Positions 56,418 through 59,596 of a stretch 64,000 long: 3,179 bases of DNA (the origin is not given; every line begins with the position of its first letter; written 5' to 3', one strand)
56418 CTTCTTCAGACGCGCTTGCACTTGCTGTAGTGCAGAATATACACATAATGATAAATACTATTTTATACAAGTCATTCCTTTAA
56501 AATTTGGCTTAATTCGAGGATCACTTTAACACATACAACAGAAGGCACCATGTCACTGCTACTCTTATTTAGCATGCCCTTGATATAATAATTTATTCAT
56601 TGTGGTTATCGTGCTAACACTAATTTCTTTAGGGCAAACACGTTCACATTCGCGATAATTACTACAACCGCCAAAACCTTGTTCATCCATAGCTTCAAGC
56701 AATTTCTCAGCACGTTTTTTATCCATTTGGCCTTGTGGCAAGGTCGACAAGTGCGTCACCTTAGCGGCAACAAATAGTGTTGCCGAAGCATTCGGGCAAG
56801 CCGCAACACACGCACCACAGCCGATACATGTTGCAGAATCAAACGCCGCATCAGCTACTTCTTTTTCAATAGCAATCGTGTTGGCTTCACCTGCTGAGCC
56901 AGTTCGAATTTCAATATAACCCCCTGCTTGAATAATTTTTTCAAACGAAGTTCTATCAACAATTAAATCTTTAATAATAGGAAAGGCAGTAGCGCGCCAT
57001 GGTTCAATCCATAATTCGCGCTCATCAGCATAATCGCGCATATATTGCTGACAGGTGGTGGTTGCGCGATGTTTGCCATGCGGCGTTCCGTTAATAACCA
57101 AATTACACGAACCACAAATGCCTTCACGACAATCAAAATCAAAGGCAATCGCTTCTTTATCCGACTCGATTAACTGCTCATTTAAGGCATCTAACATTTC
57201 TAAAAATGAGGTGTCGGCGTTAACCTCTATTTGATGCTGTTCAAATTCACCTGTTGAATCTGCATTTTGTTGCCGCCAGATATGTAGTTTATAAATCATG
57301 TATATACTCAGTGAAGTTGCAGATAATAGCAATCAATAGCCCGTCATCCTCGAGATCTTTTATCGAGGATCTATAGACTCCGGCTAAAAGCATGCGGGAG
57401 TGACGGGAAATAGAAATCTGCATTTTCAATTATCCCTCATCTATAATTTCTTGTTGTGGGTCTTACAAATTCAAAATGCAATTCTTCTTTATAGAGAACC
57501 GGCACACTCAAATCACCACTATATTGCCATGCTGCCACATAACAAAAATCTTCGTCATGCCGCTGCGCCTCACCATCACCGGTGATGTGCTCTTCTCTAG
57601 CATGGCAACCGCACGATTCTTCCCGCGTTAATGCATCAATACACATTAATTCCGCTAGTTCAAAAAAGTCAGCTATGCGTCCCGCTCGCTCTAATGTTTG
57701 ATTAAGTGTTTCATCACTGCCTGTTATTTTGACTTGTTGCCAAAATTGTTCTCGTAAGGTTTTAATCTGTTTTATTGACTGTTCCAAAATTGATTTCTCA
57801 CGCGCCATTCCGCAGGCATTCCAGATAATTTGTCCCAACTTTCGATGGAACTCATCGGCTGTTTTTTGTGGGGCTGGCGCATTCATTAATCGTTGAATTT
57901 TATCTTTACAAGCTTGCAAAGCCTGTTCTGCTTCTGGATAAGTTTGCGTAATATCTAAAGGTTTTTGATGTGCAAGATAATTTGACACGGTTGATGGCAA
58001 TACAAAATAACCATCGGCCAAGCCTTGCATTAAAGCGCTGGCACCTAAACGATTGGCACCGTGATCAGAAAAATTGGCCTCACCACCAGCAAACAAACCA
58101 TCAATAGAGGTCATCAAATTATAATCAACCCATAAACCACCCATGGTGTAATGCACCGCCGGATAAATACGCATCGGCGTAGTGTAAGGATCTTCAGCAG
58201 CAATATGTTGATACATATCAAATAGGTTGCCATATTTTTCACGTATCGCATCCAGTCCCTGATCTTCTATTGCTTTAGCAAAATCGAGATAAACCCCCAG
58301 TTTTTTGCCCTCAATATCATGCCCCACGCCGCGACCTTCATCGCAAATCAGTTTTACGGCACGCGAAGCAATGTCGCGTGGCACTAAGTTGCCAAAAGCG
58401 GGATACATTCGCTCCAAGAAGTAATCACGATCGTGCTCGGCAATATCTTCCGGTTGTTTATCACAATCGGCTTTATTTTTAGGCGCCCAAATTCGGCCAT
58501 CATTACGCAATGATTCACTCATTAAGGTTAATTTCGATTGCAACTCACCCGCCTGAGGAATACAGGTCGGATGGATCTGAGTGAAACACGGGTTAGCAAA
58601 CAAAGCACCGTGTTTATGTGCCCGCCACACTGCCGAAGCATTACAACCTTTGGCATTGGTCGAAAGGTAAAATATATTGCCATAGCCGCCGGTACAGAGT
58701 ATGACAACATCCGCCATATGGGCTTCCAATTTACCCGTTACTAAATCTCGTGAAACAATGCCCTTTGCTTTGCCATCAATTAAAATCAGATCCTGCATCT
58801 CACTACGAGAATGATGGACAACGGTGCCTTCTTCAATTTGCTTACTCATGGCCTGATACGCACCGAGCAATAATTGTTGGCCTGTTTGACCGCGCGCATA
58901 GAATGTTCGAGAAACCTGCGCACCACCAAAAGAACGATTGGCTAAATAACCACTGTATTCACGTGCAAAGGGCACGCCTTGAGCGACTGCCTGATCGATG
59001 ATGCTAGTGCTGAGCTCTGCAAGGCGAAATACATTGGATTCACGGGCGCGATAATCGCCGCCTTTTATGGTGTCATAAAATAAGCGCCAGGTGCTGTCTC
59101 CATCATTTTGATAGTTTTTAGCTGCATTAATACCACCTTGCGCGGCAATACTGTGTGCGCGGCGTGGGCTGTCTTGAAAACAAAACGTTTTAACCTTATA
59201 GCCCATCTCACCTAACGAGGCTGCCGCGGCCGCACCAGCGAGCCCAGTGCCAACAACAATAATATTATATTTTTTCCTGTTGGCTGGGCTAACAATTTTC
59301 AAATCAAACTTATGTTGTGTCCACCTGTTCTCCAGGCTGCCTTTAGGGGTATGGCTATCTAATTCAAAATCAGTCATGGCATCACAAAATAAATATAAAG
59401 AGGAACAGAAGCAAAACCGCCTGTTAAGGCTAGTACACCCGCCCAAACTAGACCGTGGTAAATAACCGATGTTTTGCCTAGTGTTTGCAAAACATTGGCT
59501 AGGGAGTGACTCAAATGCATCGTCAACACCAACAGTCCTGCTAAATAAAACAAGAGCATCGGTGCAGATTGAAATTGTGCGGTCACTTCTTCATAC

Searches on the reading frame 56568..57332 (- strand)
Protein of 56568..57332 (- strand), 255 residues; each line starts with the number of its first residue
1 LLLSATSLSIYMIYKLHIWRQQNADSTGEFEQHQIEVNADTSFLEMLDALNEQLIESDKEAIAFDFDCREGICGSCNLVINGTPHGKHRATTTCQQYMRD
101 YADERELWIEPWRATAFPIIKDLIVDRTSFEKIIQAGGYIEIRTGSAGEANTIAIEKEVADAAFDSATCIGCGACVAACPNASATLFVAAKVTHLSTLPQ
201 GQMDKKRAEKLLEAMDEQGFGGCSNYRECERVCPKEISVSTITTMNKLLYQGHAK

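Call 63: search_protein_families(library=pfam, proteins=[window:56568-57332:-], max_evalue=0.00001)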
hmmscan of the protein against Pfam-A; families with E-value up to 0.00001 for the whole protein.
window:56568-57332:- (255 aa): 7 families
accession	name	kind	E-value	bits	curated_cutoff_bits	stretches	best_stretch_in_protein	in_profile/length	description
PF13085.11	Fer2_3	-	2.3e-23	82.7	27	1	15-131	1-106/107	2Fe-2S iron-sulfur cluster binding domain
PF12838.12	Fer4_7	-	3.9e-10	40.5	27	1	168-236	1-51/52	4Fe-4S dicluster domain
PF13183.11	Fer4_8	-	3.2e-09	37.6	27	1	167-237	3-68/68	4Fe-4S dicluster domain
PF13237.11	Fer4_10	-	6.3e-08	32.9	25.5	1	164-234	4-53/53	4Fe-4S dicluster domain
PF13187.11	Fer4_9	-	7.9e-07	29.4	27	0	159-181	34-49/52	4Fe-4S dicluster domain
PF13534.11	Fer4_17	-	3.4e-06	27.9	22.2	1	169-238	2-61/61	4Fe-4S dicluster domain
PF00037.32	Fer4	-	3.5e-06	27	21.1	1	164-181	3-20/24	4Fe-4S binding domain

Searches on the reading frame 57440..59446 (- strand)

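Call 29: search_protein_families(library=ncbifam, proteins=[window:57440-59446:-], max_evalue=1e-20)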
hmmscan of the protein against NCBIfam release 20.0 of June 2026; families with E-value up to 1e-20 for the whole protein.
window:57440-59446:- (669 aa): 23 families
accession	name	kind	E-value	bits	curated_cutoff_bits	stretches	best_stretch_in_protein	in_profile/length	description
NF005749.0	PRK07573.1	subfamily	0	1119.4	866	1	27-669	4-641/641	fumarate reductase/succinate dehydrogenase flavoprotein subunit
TIGR01811.1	sdhA_Bsu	subfamily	9.6e-279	926.2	541.35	1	62-668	1-603/603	succinate dehydrogenase (quinone) flavoprotein subunit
NF006392.0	PRK08641.1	equivalog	2.8e-138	462.1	855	1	59-668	3-579/593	succinate dehydrogenase flavoprotein subunit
TIGR01812.1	sdhA_frdA_Gneg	subfamily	8.5e-97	324.9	567.3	1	62-668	2-568/568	succinate dehydrogenase or fumarate reductase, flavoprotein subunit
NF004724.0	PRK06069.1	subfamily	3.6e-77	259.9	826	1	59-625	5-542/577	succinate dehydrogenase/fumarate reductase flavoprotein subunit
TIGR01816.1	sdhA_forward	equivalog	5.8e-74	249.3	727.35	1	58-626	1-543/584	succinate dehydrogenase flavoprotein subunit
NF004613.0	PRK05945.1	equivalog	1.1e-72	245.5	824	1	59-636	3-545/575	succinate dehydrogenase/fumarate reductase flavoprotein subunit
NF006686.0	PRK09231.1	equivalog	1.8e-69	234.8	854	1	59-666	5-579/598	fumarate reductase (quinol) flavoprotein subunit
TIGR01176.1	fum_red_Fp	equivalog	1e-67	229.1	932.7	1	60-645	4-557/580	fumarate reductase (quinol) flavoprotein subunit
NF006383.0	PRK08626.1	equivalog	1.2e-67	228.7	663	1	163-668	131-598/657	fumarate reductase flavoprotein subunit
NF042982.1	MFR_Fp_SdhA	equivalog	2.1e-62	211.5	1100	1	60-624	48-577/612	8-methylmenaquinol:fumarate reductase flavoprotein subunit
NF005037.0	PRK06452.1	equivalog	3.1e-60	204.3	862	1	58-624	4-530/566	succinate dehydrogenase flavoprotein subunit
TIGR00551.1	nadB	equivalog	2.5e-59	201.3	452.75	1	59-619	2-487/489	L-aspartate oxidase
NF004900.0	PRK06263.1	equivalog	9.1e-59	199.5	718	1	58-620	6-521/546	fumarate reductase (CoM/CoB) subunit TfrA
NF005866.0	PRK07803.1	equivalog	1.2e-54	185.5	819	1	55-626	4-574/631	fumarate reductase/succinate dehydrogenase flavoprotein subunit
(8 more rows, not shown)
